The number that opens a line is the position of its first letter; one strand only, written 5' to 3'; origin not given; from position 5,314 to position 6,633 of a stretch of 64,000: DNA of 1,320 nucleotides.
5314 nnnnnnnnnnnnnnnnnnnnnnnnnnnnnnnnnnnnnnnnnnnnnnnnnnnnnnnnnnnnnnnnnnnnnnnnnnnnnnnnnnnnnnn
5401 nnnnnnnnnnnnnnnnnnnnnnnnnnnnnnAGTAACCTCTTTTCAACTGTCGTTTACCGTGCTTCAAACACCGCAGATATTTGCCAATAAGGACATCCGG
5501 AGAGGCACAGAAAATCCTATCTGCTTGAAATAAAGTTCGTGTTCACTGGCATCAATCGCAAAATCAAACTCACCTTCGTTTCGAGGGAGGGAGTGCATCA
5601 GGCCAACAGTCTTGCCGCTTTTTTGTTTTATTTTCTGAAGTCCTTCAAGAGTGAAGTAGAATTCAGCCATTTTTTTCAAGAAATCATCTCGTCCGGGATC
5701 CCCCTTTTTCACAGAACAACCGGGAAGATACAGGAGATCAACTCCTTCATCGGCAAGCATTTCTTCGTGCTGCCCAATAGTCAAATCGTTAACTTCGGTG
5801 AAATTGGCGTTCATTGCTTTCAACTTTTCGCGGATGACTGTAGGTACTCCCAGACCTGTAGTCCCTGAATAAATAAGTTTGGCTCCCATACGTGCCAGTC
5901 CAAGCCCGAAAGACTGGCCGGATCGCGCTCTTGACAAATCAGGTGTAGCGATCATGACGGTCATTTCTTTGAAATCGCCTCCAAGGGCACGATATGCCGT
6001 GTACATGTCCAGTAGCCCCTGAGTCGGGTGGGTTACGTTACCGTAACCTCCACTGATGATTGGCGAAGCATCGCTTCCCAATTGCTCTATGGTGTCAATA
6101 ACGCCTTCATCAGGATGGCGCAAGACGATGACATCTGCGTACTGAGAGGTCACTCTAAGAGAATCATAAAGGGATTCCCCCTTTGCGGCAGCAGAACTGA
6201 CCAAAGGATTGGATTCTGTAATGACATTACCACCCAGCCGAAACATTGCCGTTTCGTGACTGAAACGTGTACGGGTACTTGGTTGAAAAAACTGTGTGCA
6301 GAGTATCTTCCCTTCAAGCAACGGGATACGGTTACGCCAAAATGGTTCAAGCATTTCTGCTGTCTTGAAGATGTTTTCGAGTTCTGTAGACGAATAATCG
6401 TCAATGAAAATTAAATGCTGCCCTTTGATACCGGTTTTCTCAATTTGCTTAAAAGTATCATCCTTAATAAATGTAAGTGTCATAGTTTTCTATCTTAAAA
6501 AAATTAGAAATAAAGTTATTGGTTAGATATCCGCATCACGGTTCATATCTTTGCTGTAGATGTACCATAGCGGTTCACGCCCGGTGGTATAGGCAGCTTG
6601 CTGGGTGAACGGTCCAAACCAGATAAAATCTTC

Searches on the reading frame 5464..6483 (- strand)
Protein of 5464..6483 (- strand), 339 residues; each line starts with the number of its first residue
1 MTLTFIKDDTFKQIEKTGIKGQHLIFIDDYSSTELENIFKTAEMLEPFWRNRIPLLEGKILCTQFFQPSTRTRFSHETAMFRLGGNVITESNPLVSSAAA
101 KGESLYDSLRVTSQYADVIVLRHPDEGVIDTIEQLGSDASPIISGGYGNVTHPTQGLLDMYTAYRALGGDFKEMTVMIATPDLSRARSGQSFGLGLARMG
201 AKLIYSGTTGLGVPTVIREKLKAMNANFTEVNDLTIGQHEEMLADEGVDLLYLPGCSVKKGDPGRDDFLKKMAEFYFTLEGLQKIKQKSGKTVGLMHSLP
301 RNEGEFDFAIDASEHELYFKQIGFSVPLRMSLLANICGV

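Call 5: search_protein_families(library=pfam, proteins=[window:5464-6483:-])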
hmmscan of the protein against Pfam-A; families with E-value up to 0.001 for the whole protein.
window:5464-6483:- (339 aa): 2 families
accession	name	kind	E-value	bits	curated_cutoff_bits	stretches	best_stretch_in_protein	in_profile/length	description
PF02729.26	OTCace_N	-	1.6e-37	129.3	29.9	1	22-164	1-147/148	Aspartate/ornithine carbamoyltransferase, carbamoyl-P binding domain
PF00185.30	OTCace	-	6.4e-06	26.7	29.4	1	187-334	14-155/157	Aspartate/ornithine carbamoyltransferase, Asp/Orn binding domain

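Call 6: search_protein_families(library=ncbifam, proteins=[window:5464-6483:-])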
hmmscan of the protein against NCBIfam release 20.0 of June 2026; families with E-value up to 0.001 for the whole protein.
window:5464-6483:- (339 aa): 17 families
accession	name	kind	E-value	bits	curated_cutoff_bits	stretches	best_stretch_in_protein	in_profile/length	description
TIGR00670.1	asp_carb_tr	equivalog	2.4e-51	174.6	236.95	1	22-336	1-302/304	aspartate carbamoyltransferase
NF002032.1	PRK00856.1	equivalog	7.7e-47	159.9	263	1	22-336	1-296/297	aspartate carbamoyltransferase catalytic subunit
NF008853.0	PRK11891.1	equivalog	4.9e-42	144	560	1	21-339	88-400/430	aspartate carbamoyltransferase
NF006046.0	PRK08192.1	equivalog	1.2e-39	136.5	512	1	19-339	4-319/339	aspartate carbamoyltransferase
TIGR00658.1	orni_carb_tr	equivalog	5.1e-24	85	280.85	1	22-305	1-270/304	ornithine carbamoyltransferase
NF001986.0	PRK00779.1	subfamily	1.2e-21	77.1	306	1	20-177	4-157/307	ornithine carbamoyltransferase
TIGR04384.1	putr_carbamoyl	exception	3e-18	66.1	500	1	23-311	1-282/330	putrescine carbamoyltransferase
NF010387.0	PRK13814.1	equivalog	1.2e-15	57.3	660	1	55-204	42-187/310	aspartate carbamoyltransferase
NF011380.0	PRK14805.1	equivalog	2.2e-11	43.4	421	1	22-164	2-139/302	ornithine carbamoyltransferase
NF009213.0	PRK12562.1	subfamily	6.5e-11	42.2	559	1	22-181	7-164/334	ornithine carbamoyltransferase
NF003384.0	PRK04523.1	equivalog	8.3e-10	38.2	288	1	22-177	4-173/336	N-acetylornithine carbamoyltransferase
NF003286.0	PRK04284.1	subfamily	1.2e-09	37.7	515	1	20-262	5-238/332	ornithine carbamoyltransferase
NF009916.0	PRK13376.1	equivalog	3.7e-08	32.3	800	1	19-191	5-191/525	bifunctional aspartate carbamoyltransferase catalytic subunit/aspartate carbamoyltransferase regulatory subunit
NF002470.0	PRK01713.1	equivalog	2.5e-07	30.5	545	1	22-207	8-188/334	ornithine carbamoyltransferase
NF011379.0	PRK14804.1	equivalog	8.6e-07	28.4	373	1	22-163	7-142/311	ornithine carbamoyltransferase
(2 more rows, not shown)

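Call 55: search_solved_structures(query=window:5464-6483:-, max_evalue=1e-10)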
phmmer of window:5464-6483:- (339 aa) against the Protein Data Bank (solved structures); distinct sequences matched with E-value up to 1e-10: 51.
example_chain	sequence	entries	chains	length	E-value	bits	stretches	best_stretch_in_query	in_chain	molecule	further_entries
2rgw_A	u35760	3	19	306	2.5e-46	161.7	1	22-335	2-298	Aspartate carbamoyltransferase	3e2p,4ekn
1ml4_A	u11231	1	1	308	1.1e-43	153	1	20-339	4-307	Aspartate Transcarbamoylase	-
2be7_A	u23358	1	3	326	6e-37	130.9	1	22-336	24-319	Aspartate Carbamoyltransferase Catalytic Chain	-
5nnn_A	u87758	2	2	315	4.5e-35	124.7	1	18-336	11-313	ctATC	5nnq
5g1n_A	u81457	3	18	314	1.2e-34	123.4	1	19-338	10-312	CAD PROTEIN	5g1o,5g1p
8bps_A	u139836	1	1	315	1.6e-34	122.9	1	18-336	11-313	Carbamoyl-phosphate synthase (glutamine-hydrolyzing)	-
8bpl_A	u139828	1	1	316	1.6e-34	122.9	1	18-336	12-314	Carbamoyl-phosphate synthase (glutamine-hydrolyzing)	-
3mpu_A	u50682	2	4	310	4.3e-34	121.5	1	22-336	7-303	Aspartate carbamoyltransferase catalytic chain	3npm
1d09_A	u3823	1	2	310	5.9e-34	121.1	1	22-336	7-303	ASPARTATE CARBAMOYLTRANSFERASE CATALYTIC CHAIN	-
1ekx_A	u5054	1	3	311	7.5e-34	120.7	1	22-336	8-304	ASPARTATE TRANSCARBAMOYLASE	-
1q95_A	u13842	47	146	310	7.6e-34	120.7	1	22-336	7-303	Aspartate carbamoyltransferase catalytic chain | PROTEIN (ASPARTATE CARBAMOYLTRANSFERASE) | Aspartate carbamoyltransferase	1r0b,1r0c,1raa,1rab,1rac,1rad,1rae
4e2f_I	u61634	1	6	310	7.7e-34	120.7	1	22-336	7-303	Aspartate carbamoyltransferase catalytic chain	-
9atc_A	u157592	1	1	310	1e-33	120.3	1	22-336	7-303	ASPARTATE TRANSCARBAMOYLASE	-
6kj7_A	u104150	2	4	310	1e-33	120.2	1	22-336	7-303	Aspartate carbamoyltransferase catalytic subunit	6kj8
1sku_A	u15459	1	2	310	1.2e-33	120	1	22-336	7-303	Aspartate carbamoyltransferase catalytic chain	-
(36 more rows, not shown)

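Call 65: find_homologous_proteins(query=window:5464-6483:-, max_evalue=1e-30)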
Query window:5464-6483:- (339 aa): 734 proteins with E <= 1e-30 among 5317 candidates; the best 120 are listed.
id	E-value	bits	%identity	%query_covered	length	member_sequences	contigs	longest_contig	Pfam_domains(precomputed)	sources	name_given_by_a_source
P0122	1.9e-208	709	93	100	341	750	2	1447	PF00185.31,PF02729.27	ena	-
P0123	1.6e-202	690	89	100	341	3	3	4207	PF00185.31,PF02729.27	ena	-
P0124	7.4e-200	681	89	100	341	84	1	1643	PF00185.31,PF02729.27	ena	-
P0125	1.3e-199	680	88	100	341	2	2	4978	PF00185.31,PF02729.27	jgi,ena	-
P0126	9.8e-199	677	88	99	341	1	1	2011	PF00185.31,PF02729.27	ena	-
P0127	2.7e-198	676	88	100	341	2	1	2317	PF00185.31,PF02729.27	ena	-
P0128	4.6e-195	665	86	100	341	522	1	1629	PF00185.31,PF02729.27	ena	-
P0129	3.2e-193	659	85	100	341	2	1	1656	PF00185.31,PF02729.27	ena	-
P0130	1.6e-191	654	84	100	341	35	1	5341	PF00185.31,PF02729.27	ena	-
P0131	3.5e-191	653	85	100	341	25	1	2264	PF00185.31,PF02729.27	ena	-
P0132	3.8e-191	652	84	100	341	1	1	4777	PF00185.31,PF02729.27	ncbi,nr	ncbi:MAG: aspartate carbamoyltransferase [Verrucomicrobiota bacterium]|nr:aspartate carbamoyltransfe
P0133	4.3e-191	652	84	100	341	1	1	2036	PF00185.31,PF02729.27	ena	-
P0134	1.1e-189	648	83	100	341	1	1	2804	PF00185.31,PF02729.27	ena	-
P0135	5.4e-189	645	86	99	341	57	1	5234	PF00185.31,PF02729.27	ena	-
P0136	2.7e-188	643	83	100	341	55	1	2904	PF02729.27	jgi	jgi:aspartate carbamoyltransferase catalytic subunit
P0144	2.2e-184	630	83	98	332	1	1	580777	PF02729.27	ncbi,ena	-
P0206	9.9e-168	576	74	100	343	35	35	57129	PF02729.27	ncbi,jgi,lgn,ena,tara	jgi:aspartate carbamoyltransferase catalytic subunit|tara:strand:+ start:1177 stop:2208 length:1032 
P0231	2.0e-131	456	62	100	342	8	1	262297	PF00185.31,PF02729.27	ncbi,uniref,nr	ncbi:aspartate/ornithine carbamoyltransferase family protein [Craterilacuibacter sinensis]|uniref:As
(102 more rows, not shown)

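Call 66: find_encoding_contigs(protein=P0144, flank=10000, max_places=1)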
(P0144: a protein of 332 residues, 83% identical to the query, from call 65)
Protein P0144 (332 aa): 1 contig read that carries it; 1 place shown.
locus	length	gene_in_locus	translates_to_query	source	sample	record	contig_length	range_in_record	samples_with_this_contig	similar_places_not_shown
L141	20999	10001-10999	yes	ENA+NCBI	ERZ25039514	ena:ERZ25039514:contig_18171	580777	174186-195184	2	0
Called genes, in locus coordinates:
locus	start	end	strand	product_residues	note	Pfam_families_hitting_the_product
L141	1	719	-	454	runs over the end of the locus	PF01336:tRNA_anti-codon, PF00152:tRNA-synt_2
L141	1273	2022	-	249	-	PF00392:GntR, PF07729:FCD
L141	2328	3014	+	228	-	PF00392:GntR, PF07729:FCD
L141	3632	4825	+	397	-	PF13433:Peripla_BP_5, PF13458:Peripla_BP_6, PF01094:ANF_receptor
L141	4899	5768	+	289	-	PF02653:BPD_transp_2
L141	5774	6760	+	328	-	PF02653:BPD_transp_2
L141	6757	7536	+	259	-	PF00005:ABC_tran, PF13304:AAA_21 (faint), PF12399:BCA_ABC_TP_C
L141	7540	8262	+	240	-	PF00005:ABC_tran, PF13304:AAA_21 (weak)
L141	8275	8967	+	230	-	PF01177:Asp_Glu_race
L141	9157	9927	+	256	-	PF07883:Cupin_2 (weak)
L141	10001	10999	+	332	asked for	PF02729:OTCace_N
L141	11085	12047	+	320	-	PF00696:AA_kinase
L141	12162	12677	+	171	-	PF04115:Ureidogly_lyase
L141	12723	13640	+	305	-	PF01522:Polysacc_deac_1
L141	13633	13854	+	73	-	-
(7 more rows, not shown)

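Call 67: find_encoding_contigs(protein=P0206, flank=10000, max_places=2)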
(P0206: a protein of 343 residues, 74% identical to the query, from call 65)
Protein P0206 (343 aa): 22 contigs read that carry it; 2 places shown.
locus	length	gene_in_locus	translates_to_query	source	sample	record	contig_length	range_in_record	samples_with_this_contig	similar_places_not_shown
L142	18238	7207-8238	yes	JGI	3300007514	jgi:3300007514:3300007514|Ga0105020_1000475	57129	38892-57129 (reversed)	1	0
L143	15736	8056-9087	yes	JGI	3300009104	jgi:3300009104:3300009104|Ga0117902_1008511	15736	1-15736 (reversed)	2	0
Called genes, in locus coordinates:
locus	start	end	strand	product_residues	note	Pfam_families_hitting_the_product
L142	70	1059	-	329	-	PF02625:XdhC_CoxI, PF13478:XdhC_C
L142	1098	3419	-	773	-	PF01315:Ald_Xan_dh_C, PF02738:MoCoBD_1, PF20256:MoCoBD_2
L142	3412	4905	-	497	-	PF01799:Fer2_2, PF00941:FAD_binding_5, PF03450:CO_deh_flav_C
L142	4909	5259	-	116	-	PF00576:Transthyretin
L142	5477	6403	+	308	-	PF01522:Polysacc_deac_1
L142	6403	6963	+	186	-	PF09349:OHCU_decarbox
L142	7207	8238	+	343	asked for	PF02729:OTCace_N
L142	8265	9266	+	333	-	PF00710:Asparaginase, PF17763:Asparaginase_C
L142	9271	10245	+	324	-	PF00696:AA_kinase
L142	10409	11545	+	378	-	PF00266:Aminotran_5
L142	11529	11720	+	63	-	-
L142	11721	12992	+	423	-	PF06545:AllG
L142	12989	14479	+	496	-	PF27530:HMA_AllF_N, PF02629:CoA_binding, PF00549:Ligase_CoA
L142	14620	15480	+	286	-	PF11392:AllH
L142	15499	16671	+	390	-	PF01321:Creatinase_N, PF00557:Peptidase_M24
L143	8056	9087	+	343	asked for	PF02729:OTCace_N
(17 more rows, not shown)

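Call 68: find_encoding_contigs(protein=P0231, flank=10000, max_places=1)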
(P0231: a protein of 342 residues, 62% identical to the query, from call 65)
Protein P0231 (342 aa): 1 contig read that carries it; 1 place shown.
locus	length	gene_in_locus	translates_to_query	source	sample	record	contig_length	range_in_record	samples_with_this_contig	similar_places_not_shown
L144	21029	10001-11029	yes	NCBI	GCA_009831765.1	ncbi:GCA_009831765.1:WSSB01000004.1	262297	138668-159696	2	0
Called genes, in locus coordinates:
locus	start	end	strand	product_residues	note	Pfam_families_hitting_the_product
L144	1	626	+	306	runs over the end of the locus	PF12911:OppC_N, PF00528:BPD_transp_1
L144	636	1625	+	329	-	PF00005:ABC_tran, PF13304:AAA_21 (weak), PF08352:oligo_HPY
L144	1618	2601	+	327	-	PF00005:ABC_tran, PF13304:AAA_21 (faint), PF13401:AAA_22 (weak), PF08352:oligo_HPY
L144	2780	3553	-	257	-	PF00899:ThiF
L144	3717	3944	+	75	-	-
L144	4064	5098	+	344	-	PF01212:Beta_elim_lyase, PF01041:DegT_DnrJ_EryC1 (faint)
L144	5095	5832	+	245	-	PF01925:TauE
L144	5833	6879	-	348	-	PF12625:Arabinose_bd, PF00165:HTH_AraC (faint), PF12833:HTH_18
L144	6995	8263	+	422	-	PF04389:Peptidase_M28 (faint), PF01546:Peptidase_M20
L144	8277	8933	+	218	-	PF02798:GST_N, PF13417:GST_N_3, PF13409:GST_N_2, PF00043:GST_C, PF13410:GST_C_2 (weak)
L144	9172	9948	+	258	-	PF07883:Cupin_2 (weak)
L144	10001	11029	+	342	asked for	PF02729:OTCace_N, PF00185:OTCace (faint)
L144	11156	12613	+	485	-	PF03606:DcuC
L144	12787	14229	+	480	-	PF02133:Transp_cyt_pur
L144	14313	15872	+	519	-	PF03606:DcuC, PF03806:ABG_transport (weak)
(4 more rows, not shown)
